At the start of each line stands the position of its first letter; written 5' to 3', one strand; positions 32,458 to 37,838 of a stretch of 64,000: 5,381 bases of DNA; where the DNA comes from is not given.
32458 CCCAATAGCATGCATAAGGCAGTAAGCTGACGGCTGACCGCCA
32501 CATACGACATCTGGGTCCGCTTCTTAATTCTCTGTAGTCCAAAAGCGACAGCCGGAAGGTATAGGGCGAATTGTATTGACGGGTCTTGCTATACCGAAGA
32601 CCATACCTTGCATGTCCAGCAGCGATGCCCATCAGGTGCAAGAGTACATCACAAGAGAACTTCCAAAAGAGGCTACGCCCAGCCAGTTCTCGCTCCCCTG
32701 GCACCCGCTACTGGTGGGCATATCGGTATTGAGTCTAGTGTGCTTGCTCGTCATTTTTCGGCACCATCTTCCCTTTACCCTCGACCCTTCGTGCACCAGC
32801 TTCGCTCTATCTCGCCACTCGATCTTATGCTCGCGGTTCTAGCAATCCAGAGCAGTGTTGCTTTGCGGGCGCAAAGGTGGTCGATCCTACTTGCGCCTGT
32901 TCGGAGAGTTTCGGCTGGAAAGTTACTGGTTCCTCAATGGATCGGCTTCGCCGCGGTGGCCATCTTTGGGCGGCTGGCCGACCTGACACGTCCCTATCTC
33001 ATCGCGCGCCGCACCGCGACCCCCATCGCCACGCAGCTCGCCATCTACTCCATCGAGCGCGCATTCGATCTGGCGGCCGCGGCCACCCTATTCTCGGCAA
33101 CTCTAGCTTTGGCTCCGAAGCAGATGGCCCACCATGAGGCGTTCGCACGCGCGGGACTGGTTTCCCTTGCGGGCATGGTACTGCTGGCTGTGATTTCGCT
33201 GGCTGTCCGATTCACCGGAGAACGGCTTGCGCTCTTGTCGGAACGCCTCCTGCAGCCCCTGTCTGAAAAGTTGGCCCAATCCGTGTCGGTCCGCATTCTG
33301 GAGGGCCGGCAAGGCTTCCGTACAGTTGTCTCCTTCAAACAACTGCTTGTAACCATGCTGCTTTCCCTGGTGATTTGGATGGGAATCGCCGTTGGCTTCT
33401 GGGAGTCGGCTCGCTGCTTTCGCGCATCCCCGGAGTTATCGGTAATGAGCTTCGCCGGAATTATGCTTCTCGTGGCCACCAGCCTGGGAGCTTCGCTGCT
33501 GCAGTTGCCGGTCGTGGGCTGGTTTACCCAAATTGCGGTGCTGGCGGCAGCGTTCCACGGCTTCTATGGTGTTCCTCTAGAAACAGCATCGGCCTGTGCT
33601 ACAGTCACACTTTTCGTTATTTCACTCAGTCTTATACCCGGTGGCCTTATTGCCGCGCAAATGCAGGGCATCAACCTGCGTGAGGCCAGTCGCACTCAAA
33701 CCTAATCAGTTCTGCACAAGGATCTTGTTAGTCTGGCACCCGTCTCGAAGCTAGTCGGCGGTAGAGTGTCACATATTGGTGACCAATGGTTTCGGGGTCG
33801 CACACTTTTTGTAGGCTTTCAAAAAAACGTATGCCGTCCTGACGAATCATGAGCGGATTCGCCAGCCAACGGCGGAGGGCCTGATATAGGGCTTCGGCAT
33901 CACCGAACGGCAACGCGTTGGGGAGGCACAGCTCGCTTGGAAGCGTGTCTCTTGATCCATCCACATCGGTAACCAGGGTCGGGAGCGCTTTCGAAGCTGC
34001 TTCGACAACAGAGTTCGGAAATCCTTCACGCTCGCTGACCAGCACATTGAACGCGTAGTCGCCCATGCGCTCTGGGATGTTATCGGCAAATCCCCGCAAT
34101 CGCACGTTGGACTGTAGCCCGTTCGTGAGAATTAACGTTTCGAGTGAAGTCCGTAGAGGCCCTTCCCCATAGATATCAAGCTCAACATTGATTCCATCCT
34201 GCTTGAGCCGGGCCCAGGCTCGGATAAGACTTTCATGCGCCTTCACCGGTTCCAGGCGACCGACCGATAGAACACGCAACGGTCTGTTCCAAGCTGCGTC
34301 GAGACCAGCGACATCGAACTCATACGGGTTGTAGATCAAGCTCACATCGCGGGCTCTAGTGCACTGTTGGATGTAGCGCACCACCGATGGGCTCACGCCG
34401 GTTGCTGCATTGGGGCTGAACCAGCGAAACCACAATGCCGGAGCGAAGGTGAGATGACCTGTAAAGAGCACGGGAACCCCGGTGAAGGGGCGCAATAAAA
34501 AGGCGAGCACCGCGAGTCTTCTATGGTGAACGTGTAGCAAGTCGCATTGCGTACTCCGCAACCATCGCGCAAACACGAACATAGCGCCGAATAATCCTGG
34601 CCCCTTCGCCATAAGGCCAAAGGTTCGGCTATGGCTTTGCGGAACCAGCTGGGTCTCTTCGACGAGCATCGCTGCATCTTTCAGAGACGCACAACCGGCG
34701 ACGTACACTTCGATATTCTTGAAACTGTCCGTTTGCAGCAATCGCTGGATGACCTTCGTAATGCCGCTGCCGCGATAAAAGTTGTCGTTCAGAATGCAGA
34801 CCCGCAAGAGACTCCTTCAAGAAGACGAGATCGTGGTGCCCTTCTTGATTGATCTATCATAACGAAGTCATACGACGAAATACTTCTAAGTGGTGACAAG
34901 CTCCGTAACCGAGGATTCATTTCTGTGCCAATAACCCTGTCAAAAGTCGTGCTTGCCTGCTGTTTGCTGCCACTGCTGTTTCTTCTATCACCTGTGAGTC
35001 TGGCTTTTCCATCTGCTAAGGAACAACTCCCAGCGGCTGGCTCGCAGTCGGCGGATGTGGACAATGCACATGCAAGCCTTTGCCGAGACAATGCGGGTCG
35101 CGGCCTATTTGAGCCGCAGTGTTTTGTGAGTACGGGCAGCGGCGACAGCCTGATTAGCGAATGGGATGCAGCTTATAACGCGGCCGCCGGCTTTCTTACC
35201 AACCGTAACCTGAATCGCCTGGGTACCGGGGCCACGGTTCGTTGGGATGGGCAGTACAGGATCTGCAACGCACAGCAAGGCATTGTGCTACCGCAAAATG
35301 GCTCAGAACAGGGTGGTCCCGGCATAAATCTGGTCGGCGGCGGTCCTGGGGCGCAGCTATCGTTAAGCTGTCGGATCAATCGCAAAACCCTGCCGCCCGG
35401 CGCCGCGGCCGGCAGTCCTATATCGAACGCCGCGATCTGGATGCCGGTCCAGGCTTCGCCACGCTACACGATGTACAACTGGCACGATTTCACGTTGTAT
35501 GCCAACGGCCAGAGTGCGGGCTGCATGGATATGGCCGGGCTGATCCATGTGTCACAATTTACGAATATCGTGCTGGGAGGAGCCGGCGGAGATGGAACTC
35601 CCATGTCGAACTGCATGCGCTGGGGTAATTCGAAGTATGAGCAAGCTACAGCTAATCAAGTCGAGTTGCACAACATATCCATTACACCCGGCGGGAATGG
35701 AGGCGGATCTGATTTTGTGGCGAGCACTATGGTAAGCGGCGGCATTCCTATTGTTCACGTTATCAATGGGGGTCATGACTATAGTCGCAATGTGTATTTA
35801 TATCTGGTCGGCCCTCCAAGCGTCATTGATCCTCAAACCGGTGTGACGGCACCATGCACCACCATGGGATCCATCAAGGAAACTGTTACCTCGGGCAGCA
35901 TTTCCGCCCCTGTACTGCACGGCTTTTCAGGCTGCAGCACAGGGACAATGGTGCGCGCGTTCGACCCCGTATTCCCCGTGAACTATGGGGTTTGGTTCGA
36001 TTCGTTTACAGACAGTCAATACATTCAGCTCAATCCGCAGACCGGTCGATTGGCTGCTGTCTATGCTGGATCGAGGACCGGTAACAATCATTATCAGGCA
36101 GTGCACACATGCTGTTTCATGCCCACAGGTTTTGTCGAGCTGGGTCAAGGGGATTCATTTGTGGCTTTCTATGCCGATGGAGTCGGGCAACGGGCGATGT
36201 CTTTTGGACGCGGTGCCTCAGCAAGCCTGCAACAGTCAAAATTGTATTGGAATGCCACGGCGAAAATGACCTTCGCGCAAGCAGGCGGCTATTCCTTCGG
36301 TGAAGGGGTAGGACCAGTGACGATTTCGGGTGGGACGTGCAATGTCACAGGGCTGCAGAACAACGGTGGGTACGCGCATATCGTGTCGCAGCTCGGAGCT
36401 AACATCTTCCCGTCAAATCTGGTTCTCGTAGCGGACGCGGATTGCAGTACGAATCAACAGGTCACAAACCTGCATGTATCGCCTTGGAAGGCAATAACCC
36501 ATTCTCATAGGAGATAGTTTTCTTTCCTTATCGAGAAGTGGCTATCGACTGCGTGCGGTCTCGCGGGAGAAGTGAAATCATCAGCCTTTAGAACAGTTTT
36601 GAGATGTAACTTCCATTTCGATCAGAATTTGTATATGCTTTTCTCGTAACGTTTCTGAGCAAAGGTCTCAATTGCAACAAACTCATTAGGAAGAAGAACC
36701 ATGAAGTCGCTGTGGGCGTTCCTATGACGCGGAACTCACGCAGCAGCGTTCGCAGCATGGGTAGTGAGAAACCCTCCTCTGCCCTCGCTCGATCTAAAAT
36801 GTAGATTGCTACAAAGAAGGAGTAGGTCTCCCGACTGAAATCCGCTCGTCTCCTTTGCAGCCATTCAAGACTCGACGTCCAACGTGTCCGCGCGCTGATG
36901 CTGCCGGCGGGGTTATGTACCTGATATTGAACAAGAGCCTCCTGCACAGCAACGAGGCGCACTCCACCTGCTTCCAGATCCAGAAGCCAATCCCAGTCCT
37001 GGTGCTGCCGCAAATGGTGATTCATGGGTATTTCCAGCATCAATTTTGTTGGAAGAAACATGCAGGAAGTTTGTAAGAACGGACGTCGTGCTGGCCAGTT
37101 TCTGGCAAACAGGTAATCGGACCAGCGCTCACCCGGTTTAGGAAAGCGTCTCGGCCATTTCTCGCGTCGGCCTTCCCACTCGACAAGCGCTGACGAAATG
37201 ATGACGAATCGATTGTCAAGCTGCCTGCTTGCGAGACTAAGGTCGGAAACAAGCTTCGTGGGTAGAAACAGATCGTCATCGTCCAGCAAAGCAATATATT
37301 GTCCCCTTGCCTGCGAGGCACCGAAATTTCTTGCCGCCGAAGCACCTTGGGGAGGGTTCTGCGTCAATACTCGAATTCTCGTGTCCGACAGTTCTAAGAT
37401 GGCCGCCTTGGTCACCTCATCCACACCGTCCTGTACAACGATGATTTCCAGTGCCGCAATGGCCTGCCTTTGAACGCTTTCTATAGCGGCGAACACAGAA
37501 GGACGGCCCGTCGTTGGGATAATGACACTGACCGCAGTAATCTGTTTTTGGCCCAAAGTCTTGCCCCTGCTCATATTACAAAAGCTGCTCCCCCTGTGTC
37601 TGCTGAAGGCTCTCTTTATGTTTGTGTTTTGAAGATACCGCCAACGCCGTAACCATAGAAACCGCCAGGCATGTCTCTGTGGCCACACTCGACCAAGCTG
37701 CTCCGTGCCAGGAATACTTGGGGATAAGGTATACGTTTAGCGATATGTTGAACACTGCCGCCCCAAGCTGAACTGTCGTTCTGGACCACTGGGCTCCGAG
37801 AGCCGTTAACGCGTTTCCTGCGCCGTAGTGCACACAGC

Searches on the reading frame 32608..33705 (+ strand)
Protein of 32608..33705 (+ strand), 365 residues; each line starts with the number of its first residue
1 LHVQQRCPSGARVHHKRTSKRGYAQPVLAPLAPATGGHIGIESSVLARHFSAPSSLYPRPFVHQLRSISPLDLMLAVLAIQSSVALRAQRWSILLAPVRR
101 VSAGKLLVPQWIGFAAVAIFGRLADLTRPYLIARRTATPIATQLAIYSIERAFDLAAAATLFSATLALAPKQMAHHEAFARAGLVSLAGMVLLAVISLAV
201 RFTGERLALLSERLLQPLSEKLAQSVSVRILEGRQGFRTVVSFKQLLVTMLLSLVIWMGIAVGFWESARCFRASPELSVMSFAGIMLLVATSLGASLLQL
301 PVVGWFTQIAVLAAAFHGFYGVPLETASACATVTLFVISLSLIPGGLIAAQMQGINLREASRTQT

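Call 54: search_protein_families(library=pfam, proteins=[window:32608-33705:+], max_evalue=0.0001)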
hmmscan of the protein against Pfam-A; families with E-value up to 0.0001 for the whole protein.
window:32608-33705:+ (365 aa): 1 family
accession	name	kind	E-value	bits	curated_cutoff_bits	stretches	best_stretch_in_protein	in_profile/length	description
PF03706.18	LPG_synthase_TM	-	1.9e-16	60.9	33.4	1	59-336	22-292/302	Lysylphosphatidylglycerol synthase TM region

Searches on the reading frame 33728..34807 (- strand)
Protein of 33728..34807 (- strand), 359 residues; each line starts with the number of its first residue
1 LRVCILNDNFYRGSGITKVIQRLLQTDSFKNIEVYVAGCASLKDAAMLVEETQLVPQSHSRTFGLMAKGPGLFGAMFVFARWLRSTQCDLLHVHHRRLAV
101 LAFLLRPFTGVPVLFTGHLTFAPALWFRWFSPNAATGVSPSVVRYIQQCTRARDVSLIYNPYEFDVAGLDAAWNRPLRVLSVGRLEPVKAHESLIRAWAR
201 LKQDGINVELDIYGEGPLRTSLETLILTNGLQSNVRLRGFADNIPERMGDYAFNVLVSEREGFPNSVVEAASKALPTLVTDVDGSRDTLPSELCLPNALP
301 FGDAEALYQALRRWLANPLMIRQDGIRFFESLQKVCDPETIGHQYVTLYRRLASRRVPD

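Call 54: search_protein_families(library=pfam, proteins=[window:33728-34807:-], max_evalue=0.0001)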
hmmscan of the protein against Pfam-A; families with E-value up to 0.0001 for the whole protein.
window:33728-34807:- (359 aa): 4 families
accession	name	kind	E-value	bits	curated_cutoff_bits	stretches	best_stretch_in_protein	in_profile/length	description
PF13692.12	Glyco_trans_1_4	-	6.2e-22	78.8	27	1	178-317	3-142/142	Glycosyl transferases group 1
PF00534.26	Glycos_transf_1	-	1.1e-20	74.4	26.4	1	177-318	16-159/172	Glycosyl transferases group 1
PF13439.12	Glyco_transf_4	-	6.8e-12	46.2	28.5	1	15-162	3-166/170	Glycosyltransferase Family 4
PF20706.3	GT4-conflict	-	3.6e-06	26.7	26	1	172-292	193-323/385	Family 4 Glycosyltransferase in conflict systems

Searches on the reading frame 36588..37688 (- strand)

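Call 54: search_protein_families(library=pfam, proteins=[window:36588-37688:-], max_evalue=0.0001)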
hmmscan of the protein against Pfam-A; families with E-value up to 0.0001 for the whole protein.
window:36588-37688:- (366 aa): 3 families
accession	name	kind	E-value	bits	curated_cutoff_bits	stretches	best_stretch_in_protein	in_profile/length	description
PF00535.33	Glycos_transf_2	-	6.4e-21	75.4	23.3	1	54-198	1-145/168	Glycosyl transferase family 2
PF13641.12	Glyco_tranf_2_3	-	3.2e-10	40.8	27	1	53-271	3-228/230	Glycosyltransferase like family 2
PF10111.15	Glyco_tranf_2_2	-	1.1e-06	28.8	27.3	1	69-154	16-107/276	Glycosyltransferase like family 2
